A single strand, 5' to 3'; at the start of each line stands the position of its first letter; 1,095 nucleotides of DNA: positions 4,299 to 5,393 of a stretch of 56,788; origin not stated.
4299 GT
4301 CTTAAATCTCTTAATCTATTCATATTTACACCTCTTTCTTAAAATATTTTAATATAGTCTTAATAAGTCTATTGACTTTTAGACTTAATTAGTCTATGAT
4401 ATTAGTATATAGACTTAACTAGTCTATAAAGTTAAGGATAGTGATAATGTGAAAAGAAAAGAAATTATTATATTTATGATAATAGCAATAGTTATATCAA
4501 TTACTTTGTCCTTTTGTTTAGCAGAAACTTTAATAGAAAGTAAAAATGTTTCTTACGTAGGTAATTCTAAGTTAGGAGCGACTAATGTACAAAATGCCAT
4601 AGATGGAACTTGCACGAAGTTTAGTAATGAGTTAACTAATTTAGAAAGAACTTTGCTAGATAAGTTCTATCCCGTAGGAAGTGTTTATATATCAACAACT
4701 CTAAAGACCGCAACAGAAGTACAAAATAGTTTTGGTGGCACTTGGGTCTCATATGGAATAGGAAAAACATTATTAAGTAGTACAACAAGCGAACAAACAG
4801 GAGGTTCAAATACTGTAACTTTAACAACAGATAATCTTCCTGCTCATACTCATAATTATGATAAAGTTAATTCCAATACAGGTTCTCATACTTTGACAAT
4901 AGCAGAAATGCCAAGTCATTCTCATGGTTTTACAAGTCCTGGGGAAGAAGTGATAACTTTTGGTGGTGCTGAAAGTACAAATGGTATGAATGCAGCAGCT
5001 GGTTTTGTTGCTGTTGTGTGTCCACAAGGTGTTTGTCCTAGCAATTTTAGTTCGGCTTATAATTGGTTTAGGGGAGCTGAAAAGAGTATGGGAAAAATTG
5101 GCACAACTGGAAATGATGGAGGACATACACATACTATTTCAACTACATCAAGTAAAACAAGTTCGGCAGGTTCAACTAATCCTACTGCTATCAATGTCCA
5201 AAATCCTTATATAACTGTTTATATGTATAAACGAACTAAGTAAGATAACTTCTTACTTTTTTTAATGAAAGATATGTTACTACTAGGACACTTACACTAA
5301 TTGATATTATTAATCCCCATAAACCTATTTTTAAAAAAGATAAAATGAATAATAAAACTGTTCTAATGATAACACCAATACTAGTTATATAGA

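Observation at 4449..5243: Cell-envelope-anchored proteins with tail-fibre-like HxH motifs: conserved flanks around a variable centre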

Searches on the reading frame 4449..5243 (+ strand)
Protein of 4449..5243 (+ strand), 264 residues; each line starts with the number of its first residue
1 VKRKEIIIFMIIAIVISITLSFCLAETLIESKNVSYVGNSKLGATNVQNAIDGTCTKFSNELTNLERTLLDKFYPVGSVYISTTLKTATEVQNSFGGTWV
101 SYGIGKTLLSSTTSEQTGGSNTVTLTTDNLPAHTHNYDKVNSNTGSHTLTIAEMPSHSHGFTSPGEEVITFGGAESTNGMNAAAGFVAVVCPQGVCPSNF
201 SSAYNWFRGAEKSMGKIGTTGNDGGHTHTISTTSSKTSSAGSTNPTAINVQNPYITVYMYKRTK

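Call 4: search_protein_families(library=pfam, proteins=[window:4449-5243:+], max_evalue=0.01)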
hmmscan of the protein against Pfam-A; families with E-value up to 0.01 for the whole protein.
window:4449-5243:+ (264 aa): 1 family
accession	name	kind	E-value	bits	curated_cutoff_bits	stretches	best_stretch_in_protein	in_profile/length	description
PF21939.1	Gp10_C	-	2.9e-17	64.3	27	1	69-263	1-139/139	Baseplate structural protein Gp10, C-terminal domain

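Call 10: find_homologous_proteins(query=window:4449-5243:+, max_evalue=0.001)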
Query window:4449-5243:+ (264 aa): 548 proteins with E <= 0.001 among 3040 candidates; the best 120 are listed.
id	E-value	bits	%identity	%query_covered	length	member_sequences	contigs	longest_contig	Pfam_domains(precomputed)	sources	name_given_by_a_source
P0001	6.2e-168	574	100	100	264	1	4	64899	PF21939.2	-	-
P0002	8.6e-104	364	68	92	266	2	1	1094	PF21939.2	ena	-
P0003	1.0e-94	335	62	92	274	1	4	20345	PF21939.2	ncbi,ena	-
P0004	5.5e-90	319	67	94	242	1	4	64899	PF21939.2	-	-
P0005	2.4e-83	297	61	93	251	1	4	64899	PF21939.2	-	-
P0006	5.7e-71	257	52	95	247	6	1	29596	PF21939.2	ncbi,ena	-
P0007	1.4e-70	256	56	98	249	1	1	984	PF21939.2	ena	-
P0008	1.7e-68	249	54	92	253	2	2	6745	PF21939.2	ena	-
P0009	5.9e-68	247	56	100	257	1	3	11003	PF21939.2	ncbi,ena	-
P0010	2.2e-67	245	54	98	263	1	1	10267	PF21939.2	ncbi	-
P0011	3.6e-67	244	55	92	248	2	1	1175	PF21939.2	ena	-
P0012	1.6e-66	242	52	98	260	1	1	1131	PF21939.2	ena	-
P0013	2.1e-65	239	54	99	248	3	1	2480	PF21939.2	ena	-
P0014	3.6e-64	235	51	98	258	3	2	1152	PF21939.2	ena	-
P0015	4.4e-64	234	52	92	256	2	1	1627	PF21939.2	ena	-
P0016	3.6e-63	231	51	92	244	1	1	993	PF21939.2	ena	-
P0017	4.0e-63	231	53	98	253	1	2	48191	PF21939.2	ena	-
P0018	6.7e-63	230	51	100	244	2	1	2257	PF21939.2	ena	-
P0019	1.4e-62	229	52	98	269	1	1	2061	PF21939.2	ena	-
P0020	3.5e-62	228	49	98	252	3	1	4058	PF21939.2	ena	-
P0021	3.6e-62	228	53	92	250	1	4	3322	PF21939.2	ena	-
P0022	3.6e-62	228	52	98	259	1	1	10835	PF21939.2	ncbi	-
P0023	4.2e-62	228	52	97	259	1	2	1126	PF21939.2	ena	-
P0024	4.5e-62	228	51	98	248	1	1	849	PF21939.2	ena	-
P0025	2.4e-61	225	46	98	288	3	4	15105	PF21939.2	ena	-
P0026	6.3e-61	224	48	97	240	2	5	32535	PF21939.2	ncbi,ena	-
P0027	3.6e-60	222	52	98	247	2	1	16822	PF21939.2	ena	-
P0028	6.0e-59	218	51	98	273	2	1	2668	PF21939.2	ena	-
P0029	3.2e-58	215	52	92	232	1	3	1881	PF21939.2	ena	-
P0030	5.6e-58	214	49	98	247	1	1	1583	PF21939.2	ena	-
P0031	6.4e-58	214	49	99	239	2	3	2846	PF21939.2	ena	-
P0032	7.0e-58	214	48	98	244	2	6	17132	PF21939.2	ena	-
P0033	7.4e-58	214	49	98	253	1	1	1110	PF21939.2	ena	-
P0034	1.2e-57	213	50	98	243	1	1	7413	PF21939.2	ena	-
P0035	4.0e-57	212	49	99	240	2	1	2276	PF21939.2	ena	-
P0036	1.3e-56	210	48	98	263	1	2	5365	PF21939.2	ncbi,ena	-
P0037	1.9e-56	209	45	93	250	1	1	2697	PF21939.2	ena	-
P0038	3.7e-55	205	48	99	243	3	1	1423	PF21939.2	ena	-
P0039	4.6e-55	205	46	100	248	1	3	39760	PF21939.2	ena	-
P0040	7.4e-55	204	49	92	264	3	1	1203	PF21939.2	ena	-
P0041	2.1e-54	203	49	100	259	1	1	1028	PF21939.2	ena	-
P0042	4.6e-54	202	49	99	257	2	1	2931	PF21939.2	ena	-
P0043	2.7e-51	192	46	94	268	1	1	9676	PF21939.2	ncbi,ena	-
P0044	6.1e-51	191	46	98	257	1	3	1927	PF21939.2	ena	-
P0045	2.5e-50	189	46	91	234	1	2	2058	PF21939.2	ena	-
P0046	7.4e-49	184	43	99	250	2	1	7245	PF21939.2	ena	-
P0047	2.8e-48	183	44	94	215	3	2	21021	PF21939.2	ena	-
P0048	4.0e-48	182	46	94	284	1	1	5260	PF21939.2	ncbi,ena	-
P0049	6.5e-48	181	44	100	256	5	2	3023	PF21939.2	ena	-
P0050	7.6e-47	178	42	100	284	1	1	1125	PF21939.2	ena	-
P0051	1.1e-46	177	44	94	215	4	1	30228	PF21939.2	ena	-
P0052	5.7e-46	175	47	98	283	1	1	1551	PF21939.2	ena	-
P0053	7.0e-46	175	48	98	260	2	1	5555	PF21939.2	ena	-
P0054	2.3e-45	173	45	100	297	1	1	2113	PF21939.2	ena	-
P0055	3.7e-45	172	42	92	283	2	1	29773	PF21939.2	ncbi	-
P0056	6.5e-45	172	46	92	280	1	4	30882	PF21939.2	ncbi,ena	-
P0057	9.4e-45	171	41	98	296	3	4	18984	PF21939.2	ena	-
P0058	1.6e-44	170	52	58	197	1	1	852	PF21939.2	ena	-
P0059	1.9e-44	170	42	98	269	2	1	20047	PF21939.2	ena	-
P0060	4.4e-44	169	41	100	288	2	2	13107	PF21939.2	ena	-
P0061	5.6e-44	169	42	95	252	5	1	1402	PF21939.2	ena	-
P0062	1.6e-43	167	41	98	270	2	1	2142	PF21939.2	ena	-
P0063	3.3e-43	166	44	98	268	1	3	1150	PF21939.2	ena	-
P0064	3.9e-43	166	42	99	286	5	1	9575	PF21939.2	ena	-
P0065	4.0e-43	166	42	94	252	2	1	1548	PF21939.2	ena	-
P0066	4.5e-43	166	40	97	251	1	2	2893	PF21939.2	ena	-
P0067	5.4e-43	165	46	99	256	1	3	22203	PF23868.2,PF21939.2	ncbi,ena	-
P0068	6.3e-43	165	40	99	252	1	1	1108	PF21939.2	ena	-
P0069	1.0e-42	164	40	98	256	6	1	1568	PF21939.2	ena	-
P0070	1.1e-42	164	44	98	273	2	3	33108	PF21939.2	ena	-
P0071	1.4e-42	164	42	100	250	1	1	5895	PF21939.2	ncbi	-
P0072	2.1e-42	163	50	54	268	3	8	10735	PF21939.2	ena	-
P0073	2.3e-42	163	43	99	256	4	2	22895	PF21939.2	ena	-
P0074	2.6e-42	163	42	100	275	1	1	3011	PF21939.2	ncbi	-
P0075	2.9e-42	163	42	89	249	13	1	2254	PF21939.2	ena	-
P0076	5.0e-42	162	40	99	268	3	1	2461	PF21939.2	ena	-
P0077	5.5e-42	162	40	100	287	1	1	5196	PF21939.2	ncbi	-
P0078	5.9e-42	162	40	100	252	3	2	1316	PF21939.2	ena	-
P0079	9.2e-42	161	41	98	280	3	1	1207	PF21939.2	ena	-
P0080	9.9e-42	161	40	99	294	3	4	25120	PF21939.2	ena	-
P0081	1.3e-41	161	45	98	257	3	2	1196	PF21939.2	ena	-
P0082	1.6e-41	161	43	98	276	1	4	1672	PF21939.2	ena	-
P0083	1.8e-41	160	44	99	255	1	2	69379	PF21939.2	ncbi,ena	-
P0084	2.3e-41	160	39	98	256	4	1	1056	PF21939.2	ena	-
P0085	3.2e-41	159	42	98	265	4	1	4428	PF21939.2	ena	-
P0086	3.4e-41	159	45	94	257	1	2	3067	PF21939.2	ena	-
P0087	4.4e-41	159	42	98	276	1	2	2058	PF21939.2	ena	-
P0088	4.7e-41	159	43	100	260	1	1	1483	PF21939.2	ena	-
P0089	4.7e-41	159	43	89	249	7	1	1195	PF21939.2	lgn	-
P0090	5.7e-41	159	39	98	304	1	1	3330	PF21939.2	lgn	-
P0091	6.6e-41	158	42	98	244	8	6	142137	PF21939.2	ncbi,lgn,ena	-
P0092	9.9e-41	158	41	98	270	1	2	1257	PF21939.2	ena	-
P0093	1.3e-40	158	42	100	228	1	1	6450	PF21939.2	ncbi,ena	-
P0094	1.4e-40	157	43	100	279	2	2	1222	PF21939.2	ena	-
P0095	1.8e-40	157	41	92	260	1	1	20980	PF21939.2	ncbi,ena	-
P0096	2.8e-40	156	42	98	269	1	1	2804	PF21939.2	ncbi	-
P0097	3.4e-40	156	42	100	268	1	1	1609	PF21939.2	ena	-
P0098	5.9e-40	155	41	100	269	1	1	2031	PF21939.2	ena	-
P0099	7.4e-40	155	39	95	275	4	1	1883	PF21939.2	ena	-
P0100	1.1e-39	154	54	55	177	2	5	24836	PF21939.2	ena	-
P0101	1.1e-39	154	39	99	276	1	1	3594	PF21939.2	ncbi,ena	-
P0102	2.3e-39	153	39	98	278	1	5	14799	PF21939.2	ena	-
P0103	2.5e-39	153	44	100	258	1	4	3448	PF21939.2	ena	-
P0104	2.8e-39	153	41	99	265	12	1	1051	PF21939.2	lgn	-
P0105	3.1e-39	153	41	100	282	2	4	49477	PF21939.2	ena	-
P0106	3.1e-39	153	41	99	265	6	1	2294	PF21939.2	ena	-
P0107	3.3e-39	153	41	99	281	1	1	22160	PF21939.2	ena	-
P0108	4.6e-39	152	40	98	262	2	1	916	PF21939.2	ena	-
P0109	5.8e-39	152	40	100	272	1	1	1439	PF21939.2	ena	-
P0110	6.5e-39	152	40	99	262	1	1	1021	PF21939.2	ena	-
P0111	6.5e-39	152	45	92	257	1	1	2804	PF21939.2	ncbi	-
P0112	6.9e-39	152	38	92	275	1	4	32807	PF21939.2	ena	-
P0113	9.8e-39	151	39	94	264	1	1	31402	PF21939.2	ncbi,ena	-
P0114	1.3e-38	151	40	96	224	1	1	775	PF21939.2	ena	-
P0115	1.6e-38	151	42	99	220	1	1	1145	PF21939.2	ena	-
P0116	1.8e-38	150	38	98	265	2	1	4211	PF21939.2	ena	-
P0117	2.3e-38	150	42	99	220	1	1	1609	PF21939.2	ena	-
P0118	6.2e-38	149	40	93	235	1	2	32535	PF21939.2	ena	-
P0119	7.7e-38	148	43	92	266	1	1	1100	PF21939.2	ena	-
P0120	1.4e-37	148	40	100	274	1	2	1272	PF21939.2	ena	-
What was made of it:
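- On Gp10_C (PF21939) domain superfamily: All 120 listed relatives carry PF21939 (call 10).
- Checked: Paralogy is far beyond chance (E 5.5e-90 and 2.4e-83, call 10).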

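Call 13: find_related_loci(query=A2, collection=genome_contigs, flank=6000)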
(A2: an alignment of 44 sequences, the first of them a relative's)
Query A2 (264 aa) in genome_contigs; peptide patterns used: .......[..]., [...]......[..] (x = any residue, [..] = any of these).
243 stretches matched a pattern; 207 encode a relative of the query (tblastn E <= 1e-3); the best 80 are kept; 79 distinct loci.
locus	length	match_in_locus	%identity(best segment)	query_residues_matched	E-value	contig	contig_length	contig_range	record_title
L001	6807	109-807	52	13-264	4e-78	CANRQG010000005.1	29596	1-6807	MAG: uncultured Bacilli bacterium isolate Lapin-017__bin44 genome assembly, contig: Lapin-017__NODE_735_length_29596_cov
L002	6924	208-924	53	5-264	1e-72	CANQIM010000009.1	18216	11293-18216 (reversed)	MAG: uncultured Bacilli bacterium isolate Lapin-028__bin25 genome assembly, contig: Lapin-028__NODE_3421_length_18216_co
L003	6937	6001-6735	54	5-264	2e-70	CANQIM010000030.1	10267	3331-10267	MAG: uncultured Bacilli bacterium isolate Lapin-028__bin25 genome assembly, contig: Lapin-028__NODE_7345_length_10267_co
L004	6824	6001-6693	48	7-262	3e-68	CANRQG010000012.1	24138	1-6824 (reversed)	MAG: uncultured Bacilli bacterium isolate Lapin-017__bin44 genome assembly, contig: Lapin-017__NODE_1038_length_24138_co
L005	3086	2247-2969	47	1-262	2e-62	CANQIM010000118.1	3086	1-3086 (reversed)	MAG: uncultured Bacilli bacterium isolate Lapin-028__bin25 genome assembly, contig: Lapin-028__NODE_32817_length_3086_co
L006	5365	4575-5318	48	1-264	9e-62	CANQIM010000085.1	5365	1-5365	MAG: uncultured Bacilli bacterium isolate Lapin-028__bin25 genome assembly, contig: Lapin-028__NODE_16447_length_5365_co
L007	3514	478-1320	46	5-262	1e-61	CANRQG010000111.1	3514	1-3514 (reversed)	MAG: uncultured Bacilli bacterium isolate Lapin-017__bin44 genome assembly, contig: Lapin-017__NODE_25982_length_3514_co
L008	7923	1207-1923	52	5-262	1e-60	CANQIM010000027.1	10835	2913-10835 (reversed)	MAG: uncultured Bacilli bacterium isolate Lapin-028__bin25 genome assembly, contig: Lapin-028__NODE_6833_length_10835_co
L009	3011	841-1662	42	1-263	4e-60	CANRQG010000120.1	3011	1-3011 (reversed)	MAG: uncultured Bacilli bacterium isolate Lapin-017__bin44 genome assembly, contig: Lapin-017__NODE_32867_length_3011_co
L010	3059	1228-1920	53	7-264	1e-55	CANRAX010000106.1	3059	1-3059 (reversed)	MAG: uncultured Bacilli bacterium isolate Lapin-016__bin45 genome assembly, contig: Lapin-016__NODE_33043_length_3059_co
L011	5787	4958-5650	49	5-263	4e-53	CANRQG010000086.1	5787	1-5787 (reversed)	MAG: uncultured Bacilli bacterium isolate Lapin-017__bin44 genome assembly, contig: Lapin-017__NODE_12031_length_5787_co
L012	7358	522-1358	40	2-262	3e-51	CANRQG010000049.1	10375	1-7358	MAG: uncultured Bacilli bacterium isolate Lapin-017__bin44 genome assembly, contig: Lapin-017__NODE_4807_length_10375_co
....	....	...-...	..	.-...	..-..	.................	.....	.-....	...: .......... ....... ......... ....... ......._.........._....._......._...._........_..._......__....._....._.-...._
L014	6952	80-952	40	5-264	3e-50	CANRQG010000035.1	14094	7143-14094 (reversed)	MAG: uncultured Bacilli bacterium isolate Lapin-017__bin44 genome assembly, contig: Lapin-017__NODE_2795_length_14094_co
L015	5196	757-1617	40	1-264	6e-50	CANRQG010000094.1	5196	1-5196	MAG: uncultured Bacilli bacterium isolate Lapin-017__bin44 genome assembly, contig: Lapin-017__NODE_14163_length_5196_co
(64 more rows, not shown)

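Call 14: find_related_loci(query=A2, collection=viral_contigs, flank=8000)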
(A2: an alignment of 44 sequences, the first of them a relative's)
Query A2 (264 aa) in viral_contigs; peptide patterns used: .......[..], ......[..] (x = any residue, [..] = any of these).
600 stretches matched a pattern (row limit reached: there are more); 403 encode a relative of the query (tblastn E <= 1e-3); the best 80 are kept; 80 distinct loci.
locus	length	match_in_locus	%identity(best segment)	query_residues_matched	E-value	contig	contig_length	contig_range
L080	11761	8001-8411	30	58-263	3e-16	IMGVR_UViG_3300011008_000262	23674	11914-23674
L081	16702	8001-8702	27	16-263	6e-16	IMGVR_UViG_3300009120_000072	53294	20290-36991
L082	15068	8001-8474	32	63-263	5e-15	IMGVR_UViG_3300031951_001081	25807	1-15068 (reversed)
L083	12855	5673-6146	32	63-263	5e-15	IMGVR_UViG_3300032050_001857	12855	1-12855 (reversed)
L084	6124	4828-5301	32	63-263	5e-15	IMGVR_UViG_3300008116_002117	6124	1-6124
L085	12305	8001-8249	43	57-135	7e-14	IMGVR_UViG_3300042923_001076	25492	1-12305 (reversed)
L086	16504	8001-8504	31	51-263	1e-13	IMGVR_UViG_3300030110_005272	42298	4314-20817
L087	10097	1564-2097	31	73-263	1e-13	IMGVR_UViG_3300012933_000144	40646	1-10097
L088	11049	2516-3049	30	67-263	4e-13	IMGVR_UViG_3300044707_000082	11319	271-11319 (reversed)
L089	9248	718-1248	30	67-262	1e-12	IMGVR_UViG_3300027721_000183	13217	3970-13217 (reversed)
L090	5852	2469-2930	29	67-263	1e-12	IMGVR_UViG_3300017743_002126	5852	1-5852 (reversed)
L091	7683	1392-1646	40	69-144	2e-12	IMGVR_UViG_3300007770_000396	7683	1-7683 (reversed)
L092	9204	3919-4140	47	70-137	2e-12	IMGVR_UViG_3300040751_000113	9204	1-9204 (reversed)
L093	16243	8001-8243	42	70-142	3e-12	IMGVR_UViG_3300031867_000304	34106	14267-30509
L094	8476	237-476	43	74-144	4e-12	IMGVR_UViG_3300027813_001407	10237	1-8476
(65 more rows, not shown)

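Call 22: predict_structure(alignment_id=A2)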
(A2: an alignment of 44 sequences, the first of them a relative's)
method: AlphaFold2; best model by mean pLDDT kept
length: 264 residues; sequences in the alignment: 44
mean_pLDDT: 62.5   pTM: 0.31
mean pLDDT of the five models: 62.5, 61.6, 61.2, 60.8, 56.9
residues with pLDDT >= 90: 0; 70-90: 76; 50-70: 166; < 50: 22
segments of 3 or more residues with pLDDT < 50: 172-174, 182-186
pLDDT, mean of each block of 10 residues (from residue 1): 71 78 56 53 62 72 74 65 76 82 61 56 74 68 55 58 50 49 51 56 55 51 50 62 74 59 78
secondary structure, 60 per line:
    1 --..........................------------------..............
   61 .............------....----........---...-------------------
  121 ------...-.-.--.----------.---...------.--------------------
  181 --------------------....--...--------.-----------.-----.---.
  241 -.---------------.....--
elements in order: H3-28 H47-73 E80-83 H88-95 E99-101 H201-204 E258-262
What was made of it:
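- AlphaFold2 models residues 3-28 as one continuous helix (call 22).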
